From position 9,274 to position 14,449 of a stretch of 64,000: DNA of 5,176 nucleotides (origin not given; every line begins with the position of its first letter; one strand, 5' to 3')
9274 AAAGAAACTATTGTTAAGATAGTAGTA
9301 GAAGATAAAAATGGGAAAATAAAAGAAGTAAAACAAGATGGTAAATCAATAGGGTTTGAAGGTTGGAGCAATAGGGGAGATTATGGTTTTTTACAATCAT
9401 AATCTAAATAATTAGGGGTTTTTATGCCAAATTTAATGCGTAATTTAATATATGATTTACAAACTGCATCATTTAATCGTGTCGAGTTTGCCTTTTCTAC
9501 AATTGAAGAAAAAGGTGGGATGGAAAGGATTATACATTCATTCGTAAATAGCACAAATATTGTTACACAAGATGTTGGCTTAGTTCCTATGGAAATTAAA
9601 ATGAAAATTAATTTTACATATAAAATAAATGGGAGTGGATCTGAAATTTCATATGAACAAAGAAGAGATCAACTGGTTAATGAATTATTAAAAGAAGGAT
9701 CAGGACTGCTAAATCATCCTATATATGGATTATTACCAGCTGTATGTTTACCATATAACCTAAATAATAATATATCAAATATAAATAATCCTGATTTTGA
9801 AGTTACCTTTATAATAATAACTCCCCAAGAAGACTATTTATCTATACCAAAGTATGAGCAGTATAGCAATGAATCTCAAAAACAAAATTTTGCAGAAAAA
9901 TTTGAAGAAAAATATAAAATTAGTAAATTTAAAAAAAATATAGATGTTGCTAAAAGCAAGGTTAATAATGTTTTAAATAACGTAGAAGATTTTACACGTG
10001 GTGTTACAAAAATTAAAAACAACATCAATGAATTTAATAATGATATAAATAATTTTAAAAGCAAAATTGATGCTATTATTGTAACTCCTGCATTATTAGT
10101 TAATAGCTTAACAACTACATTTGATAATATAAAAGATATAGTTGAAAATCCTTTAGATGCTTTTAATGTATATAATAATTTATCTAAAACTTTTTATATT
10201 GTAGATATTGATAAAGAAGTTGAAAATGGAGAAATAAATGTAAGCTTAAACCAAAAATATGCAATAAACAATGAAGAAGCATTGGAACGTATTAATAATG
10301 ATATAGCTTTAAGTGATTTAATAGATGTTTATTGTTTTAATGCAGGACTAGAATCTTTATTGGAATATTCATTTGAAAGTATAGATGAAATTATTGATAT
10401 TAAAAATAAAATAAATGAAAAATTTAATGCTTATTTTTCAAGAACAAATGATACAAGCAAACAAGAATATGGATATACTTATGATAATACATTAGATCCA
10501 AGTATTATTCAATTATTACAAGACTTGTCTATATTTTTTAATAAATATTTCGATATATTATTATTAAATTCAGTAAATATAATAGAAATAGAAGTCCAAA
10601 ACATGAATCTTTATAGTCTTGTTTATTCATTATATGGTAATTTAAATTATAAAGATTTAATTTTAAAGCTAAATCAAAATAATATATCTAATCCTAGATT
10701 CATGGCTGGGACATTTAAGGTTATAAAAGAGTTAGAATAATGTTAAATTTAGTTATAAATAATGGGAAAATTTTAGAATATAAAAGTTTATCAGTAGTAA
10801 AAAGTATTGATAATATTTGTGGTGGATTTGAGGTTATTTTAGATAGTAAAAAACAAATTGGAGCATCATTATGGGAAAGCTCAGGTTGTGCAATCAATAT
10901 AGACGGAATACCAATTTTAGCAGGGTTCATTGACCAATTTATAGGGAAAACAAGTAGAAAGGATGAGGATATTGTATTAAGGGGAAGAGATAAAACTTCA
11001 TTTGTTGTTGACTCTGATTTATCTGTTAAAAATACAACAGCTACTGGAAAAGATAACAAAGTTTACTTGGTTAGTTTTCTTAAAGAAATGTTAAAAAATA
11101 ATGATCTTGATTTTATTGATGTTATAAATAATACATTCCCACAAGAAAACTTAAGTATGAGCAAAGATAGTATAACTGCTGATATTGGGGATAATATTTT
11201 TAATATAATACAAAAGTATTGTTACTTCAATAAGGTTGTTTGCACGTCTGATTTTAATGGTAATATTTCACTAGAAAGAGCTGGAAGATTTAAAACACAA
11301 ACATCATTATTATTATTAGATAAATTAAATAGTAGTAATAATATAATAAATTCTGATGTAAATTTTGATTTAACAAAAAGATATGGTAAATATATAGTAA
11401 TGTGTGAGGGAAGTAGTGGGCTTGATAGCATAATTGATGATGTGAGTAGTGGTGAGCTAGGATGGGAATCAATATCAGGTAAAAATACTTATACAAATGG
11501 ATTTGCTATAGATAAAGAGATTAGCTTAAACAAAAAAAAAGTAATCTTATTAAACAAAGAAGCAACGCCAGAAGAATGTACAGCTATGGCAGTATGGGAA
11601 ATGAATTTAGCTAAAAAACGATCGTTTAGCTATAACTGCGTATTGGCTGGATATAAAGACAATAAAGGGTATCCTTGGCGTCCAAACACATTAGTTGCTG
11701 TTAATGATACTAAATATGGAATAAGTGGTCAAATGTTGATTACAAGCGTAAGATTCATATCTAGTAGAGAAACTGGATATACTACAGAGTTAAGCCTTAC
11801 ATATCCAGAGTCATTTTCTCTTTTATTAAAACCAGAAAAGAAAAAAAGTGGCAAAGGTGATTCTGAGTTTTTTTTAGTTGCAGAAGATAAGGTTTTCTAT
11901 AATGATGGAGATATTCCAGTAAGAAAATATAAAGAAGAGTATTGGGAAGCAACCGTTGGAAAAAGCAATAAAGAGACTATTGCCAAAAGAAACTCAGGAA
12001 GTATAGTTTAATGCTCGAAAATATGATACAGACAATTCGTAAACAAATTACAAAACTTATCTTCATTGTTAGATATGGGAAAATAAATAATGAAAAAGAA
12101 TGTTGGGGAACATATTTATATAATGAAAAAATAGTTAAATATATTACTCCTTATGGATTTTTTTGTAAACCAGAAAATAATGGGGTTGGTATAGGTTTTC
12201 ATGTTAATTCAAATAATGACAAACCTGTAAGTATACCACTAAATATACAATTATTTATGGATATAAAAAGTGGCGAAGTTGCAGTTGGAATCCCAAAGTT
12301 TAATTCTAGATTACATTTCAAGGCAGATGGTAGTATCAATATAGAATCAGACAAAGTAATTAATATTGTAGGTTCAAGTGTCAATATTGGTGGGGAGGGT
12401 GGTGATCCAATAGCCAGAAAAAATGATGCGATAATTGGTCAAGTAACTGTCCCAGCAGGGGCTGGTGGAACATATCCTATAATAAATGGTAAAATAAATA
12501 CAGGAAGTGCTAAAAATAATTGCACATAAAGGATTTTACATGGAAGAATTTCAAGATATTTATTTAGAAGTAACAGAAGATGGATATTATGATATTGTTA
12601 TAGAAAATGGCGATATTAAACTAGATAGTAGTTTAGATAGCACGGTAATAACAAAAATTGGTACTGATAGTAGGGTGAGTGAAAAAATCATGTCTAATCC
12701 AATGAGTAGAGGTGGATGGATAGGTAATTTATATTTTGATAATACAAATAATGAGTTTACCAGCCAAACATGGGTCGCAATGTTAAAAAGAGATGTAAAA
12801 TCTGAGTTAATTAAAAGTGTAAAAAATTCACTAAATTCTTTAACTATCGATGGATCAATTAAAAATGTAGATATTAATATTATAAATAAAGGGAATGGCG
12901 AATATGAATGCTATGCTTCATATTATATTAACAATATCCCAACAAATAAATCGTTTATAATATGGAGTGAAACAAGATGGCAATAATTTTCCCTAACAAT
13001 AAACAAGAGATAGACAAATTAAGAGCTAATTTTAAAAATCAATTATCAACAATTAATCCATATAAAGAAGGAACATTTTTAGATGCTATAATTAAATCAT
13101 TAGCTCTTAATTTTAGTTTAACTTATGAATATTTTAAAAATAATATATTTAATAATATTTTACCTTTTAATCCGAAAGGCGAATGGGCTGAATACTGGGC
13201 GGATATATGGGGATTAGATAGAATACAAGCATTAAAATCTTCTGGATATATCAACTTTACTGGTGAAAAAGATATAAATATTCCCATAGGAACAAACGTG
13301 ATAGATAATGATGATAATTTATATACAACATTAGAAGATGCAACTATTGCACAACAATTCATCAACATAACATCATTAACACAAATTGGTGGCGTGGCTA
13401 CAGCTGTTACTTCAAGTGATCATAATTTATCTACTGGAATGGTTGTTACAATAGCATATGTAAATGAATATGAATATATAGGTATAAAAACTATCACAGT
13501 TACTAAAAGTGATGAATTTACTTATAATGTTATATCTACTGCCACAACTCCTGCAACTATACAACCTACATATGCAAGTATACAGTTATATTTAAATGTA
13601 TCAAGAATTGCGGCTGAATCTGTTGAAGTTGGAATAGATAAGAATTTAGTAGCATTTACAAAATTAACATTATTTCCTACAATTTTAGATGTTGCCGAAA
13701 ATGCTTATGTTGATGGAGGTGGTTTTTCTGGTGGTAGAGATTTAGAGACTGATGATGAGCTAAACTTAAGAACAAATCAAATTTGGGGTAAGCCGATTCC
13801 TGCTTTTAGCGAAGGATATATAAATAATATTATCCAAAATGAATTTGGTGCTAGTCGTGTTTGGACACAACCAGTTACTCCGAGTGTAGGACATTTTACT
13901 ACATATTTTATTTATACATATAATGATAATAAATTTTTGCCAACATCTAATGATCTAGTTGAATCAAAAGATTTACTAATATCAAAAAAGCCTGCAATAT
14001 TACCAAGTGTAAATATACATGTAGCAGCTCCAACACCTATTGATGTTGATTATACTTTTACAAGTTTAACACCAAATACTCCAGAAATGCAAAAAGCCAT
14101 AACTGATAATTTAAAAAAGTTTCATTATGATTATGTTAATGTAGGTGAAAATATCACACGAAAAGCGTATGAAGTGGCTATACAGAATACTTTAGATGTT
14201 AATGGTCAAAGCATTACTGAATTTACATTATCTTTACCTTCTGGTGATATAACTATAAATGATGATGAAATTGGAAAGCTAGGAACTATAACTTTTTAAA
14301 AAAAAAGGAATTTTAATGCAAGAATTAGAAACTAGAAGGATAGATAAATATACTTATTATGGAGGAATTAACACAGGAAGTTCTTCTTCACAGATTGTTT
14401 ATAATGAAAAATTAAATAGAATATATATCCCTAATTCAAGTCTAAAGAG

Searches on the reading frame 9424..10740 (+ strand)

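Call 37: search_protein_families(library=phrogs, proteins=[window:9424-10740:+], max_evalue=0.00001)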
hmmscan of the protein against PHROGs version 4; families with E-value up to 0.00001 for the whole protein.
window:9424-10740:+ (438 aa): 2 families
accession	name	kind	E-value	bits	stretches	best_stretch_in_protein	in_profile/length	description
phrog_184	-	tail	1.1e-31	111.5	1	11-433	8-406/411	baseplate hub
phrog_16855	-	tail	5.3e-09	37.2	1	5-130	1-119/158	Gpu-like tail protein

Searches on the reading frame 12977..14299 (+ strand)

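Call 37: search_protein_families(library=phrogs, proteins=[window:12977-14299:+], max_evalue=0.00001)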
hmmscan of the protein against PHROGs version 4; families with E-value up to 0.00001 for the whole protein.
window:12977-14299:+ (440 aa): 2 families
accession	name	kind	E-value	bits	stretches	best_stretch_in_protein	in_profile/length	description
phrog_6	-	tail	2.1e-31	110.2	1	13-439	73-402/548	baseplate wedge subunit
phrog_2103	-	tail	2e-07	31.7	1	50-149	49-147/162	baseplate protein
